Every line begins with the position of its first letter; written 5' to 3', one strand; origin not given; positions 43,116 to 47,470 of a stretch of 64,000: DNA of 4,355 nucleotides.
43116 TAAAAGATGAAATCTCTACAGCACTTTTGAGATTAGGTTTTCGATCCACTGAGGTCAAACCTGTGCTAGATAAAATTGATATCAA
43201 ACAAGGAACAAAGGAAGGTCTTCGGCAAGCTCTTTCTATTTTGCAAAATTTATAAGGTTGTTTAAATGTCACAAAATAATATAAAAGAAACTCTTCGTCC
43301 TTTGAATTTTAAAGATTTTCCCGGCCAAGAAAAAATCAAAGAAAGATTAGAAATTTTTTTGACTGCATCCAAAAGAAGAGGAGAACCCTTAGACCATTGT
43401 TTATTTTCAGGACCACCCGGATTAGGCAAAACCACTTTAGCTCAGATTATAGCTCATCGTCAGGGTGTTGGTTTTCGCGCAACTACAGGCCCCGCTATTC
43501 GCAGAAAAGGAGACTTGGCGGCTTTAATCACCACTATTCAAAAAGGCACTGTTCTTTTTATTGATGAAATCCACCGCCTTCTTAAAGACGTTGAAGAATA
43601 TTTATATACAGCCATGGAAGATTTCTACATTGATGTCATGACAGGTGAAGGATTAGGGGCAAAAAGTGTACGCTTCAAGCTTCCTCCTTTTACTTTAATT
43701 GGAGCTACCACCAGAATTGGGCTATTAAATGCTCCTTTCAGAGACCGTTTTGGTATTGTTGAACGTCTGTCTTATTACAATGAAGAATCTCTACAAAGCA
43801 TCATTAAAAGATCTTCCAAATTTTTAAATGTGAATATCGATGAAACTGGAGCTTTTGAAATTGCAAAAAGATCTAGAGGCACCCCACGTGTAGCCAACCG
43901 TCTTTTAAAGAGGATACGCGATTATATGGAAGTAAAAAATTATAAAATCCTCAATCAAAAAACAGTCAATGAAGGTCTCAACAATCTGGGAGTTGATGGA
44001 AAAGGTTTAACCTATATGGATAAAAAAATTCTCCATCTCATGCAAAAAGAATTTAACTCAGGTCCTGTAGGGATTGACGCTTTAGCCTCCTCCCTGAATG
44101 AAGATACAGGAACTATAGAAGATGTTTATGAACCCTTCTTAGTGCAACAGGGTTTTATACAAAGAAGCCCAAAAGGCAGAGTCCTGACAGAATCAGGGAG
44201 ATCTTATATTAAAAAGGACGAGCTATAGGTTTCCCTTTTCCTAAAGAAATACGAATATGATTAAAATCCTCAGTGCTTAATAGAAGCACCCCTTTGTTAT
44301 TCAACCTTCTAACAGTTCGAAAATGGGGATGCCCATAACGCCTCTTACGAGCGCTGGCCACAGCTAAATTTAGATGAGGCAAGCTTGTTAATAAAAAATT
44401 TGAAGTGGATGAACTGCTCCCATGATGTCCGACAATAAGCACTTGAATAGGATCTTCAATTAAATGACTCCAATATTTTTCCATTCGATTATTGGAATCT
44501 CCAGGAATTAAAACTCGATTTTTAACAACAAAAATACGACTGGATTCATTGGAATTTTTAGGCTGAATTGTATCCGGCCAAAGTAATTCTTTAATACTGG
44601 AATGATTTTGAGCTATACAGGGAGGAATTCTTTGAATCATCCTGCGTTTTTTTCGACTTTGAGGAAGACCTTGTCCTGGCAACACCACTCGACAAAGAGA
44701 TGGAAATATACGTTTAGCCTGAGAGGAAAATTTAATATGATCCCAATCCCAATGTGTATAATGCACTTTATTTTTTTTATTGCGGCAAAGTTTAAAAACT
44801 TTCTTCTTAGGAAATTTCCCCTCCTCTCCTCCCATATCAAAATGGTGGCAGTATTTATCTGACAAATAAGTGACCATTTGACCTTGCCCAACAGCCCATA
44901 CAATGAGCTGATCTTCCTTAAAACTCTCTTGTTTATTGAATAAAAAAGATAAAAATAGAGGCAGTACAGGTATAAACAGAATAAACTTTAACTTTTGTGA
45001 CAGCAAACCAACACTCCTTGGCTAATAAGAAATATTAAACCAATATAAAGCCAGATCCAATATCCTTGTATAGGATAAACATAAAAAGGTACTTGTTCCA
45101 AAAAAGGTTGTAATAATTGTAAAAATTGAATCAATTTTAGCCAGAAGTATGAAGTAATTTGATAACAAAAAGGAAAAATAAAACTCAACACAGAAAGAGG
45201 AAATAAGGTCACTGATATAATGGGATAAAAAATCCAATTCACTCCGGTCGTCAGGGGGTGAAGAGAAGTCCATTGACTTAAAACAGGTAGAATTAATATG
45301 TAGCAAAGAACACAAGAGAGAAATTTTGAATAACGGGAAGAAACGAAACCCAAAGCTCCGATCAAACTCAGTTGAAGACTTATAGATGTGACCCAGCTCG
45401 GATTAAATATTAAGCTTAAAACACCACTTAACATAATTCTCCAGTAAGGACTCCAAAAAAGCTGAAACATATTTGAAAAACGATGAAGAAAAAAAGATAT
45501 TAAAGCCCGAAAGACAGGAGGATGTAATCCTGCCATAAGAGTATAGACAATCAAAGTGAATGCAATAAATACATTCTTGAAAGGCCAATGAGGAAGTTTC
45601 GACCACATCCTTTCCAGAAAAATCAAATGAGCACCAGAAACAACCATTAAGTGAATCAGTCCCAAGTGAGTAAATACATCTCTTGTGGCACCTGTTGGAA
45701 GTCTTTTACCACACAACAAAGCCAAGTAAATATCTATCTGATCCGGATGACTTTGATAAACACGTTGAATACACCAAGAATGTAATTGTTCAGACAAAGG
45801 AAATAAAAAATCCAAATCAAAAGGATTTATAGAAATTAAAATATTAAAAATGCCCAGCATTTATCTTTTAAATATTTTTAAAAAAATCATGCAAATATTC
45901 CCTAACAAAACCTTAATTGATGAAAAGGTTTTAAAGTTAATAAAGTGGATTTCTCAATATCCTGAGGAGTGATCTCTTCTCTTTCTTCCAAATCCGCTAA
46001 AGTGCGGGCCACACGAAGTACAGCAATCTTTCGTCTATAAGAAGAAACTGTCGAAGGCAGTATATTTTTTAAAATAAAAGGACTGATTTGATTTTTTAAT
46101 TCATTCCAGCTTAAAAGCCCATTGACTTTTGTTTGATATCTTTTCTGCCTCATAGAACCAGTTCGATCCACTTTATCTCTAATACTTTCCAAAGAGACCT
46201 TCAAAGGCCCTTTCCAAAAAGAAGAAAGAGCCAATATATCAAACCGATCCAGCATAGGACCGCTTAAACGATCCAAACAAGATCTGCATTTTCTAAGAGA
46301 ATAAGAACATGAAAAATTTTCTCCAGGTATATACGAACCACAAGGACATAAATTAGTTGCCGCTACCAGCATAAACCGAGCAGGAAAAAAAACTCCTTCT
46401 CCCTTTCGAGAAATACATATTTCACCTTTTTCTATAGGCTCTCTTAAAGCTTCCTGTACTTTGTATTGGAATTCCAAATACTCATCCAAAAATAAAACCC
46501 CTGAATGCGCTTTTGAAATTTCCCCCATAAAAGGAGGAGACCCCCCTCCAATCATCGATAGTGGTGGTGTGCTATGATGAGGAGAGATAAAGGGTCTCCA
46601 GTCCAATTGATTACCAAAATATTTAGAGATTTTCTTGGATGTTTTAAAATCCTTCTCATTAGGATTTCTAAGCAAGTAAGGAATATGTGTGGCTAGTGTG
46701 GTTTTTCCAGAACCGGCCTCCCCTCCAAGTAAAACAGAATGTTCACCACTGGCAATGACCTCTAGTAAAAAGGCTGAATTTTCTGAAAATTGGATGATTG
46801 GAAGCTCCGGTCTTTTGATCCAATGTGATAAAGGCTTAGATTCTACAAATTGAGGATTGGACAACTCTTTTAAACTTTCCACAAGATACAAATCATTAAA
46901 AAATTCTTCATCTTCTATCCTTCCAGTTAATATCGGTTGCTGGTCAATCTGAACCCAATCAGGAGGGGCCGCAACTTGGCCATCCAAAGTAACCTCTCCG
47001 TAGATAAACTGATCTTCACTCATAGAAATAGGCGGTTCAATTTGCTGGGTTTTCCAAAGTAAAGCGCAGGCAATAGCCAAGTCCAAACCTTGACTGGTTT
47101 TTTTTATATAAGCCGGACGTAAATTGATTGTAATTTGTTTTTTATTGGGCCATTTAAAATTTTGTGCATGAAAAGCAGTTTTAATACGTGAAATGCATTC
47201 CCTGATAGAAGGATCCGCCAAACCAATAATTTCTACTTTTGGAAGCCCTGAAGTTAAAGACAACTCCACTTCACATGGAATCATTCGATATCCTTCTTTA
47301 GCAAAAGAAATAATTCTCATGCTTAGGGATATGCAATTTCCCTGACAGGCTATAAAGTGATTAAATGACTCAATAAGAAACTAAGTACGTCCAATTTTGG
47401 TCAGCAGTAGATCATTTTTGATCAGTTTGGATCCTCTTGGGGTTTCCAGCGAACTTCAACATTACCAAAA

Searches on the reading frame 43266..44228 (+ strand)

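Call 76: search_protein_families(library=pfam, proteins=[window:43266-44228:+], max_evalue=0.001)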
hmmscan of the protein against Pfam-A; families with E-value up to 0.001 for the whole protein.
window:43266-44228:+ (320 aa): 8 families
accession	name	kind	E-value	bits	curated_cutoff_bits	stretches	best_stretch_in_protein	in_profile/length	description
PF05496.18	RuvB_N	-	5.7e-70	234.6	27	1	10-168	1-159/159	Holliday junction DNA helicase RuvB P-loop domain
PF17864.7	AAA_lid_4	-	1e-29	102.5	27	1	171-244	1-74/74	RuvB AAA lid domain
PF05491.19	RuvB_C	-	5e-24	84.5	24.7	1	246-316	2-72/72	RuvB C-terminal winged helix domain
PF00004.35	AAA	-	8.1e-20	72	21.2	1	45-168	1-129/131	ATPase family associated with various cellular activities (AAA)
PF07728.20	AAA_5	-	1e-09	38.9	22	1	45-162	2-139/139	AAA domain (dynein-related subfamily)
PF01078.27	Mg_chelatase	-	4.4e-05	23.4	20.3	0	15-62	2-42/207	Magnesium chelatase, subunit ChlI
PF13191.12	AAA_16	-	6.5e-05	23.9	32.6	0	18-66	2-51/167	AAA ATPase domain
PF13173.12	AAA_14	-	0.00098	19.6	27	0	46-120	6-88/129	AAA domain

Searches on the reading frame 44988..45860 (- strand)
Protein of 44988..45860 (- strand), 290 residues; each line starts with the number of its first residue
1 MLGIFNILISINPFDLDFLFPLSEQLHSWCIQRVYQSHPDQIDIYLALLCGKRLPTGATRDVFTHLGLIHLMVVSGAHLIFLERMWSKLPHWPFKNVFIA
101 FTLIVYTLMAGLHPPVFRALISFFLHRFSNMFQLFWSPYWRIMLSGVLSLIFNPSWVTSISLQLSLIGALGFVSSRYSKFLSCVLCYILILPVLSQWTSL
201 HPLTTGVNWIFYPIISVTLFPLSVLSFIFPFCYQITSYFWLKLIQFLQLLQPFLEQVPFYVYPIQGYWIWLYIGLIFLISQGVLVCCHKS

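Call 76: search_protein_families(library=pfam, proteins=[window:44988-45860:-], max_evalue=0.001)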
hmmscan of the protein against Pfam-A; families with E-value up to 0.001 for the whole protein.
window:44988-45860:- (290 aa): 1 family
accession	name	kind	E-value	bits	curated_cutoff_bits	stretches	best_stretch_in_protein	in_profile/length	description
PF03772.21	Competence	-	8.6e-16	58.5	23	1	58-283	12-264/270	Competence protein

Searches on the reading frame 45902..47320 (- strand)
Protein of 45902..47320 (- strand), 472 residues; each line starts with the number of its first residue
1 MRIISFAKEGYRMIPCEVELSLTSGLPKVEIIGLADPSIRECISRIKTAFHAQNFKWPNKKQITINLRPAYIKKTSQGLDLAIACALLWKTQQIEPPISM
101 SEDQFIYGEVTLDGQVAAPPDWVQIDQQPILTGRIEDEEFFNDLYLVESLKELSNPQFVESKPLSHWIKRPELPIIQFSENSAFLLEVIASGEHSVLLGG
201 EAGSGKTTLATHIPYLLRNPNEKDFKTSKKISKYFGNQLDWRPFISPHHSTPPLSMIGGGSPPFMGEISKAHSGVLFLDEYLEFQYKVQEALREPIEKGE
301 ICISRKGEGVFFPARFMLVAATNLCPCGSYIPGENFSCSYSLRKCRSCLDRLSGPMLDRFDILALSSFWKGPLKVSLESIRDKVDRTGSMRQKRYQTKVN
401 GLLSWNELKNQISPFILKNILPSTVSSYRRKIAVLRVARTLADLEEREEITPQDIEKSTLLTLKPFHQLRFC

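Call 76: search_protein_families(library=pfam, proteins=[window:45902-47320:-], max_evalue=0.001)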
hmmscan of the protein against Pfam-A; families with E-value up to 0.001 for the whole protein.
window:45902-47320:- (472 aa): 8 families
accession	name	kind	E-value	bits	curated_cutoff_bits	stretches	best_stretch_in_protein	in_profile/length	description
PF01078.27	Mg_chelatase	-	1.1e-57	195.2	20.3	1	180-363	9-196/207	Magnesium chelatase, subunit ChlI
PF13541.12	ChlI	-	3.6e-21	75.7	27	1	18-117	1-95/121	Subunit ChlI of Mg-chelatase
PF00158.32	Sigma54_activat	-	1.3e-08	35.2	20.2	1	265-323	86-142/168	Sigma-54 interaction domain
PF13335.12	Mg_chelatase_C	-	1.5e-08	35.5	26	1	378-457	5-89/94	Magnesium chelatase, subunit ChlI C-terminal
PF07728.20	AAA_5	-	4.4e-05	23.9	22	0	196-218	2-24/139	AAA domain (dynein-related subfamily)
PF00493.29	MCM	-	5.5e-05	22.8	23.3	1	266-363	115-201/224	MCM P-loop domain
PF13191.12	AAA_16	-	0.00022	22.2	32.6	1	185-219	15-51/167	AAA ATPase domain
PF17863.7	AAA_lid_2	-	0.00052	20.1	22.7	1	431-463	18-50/74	AAA lid domain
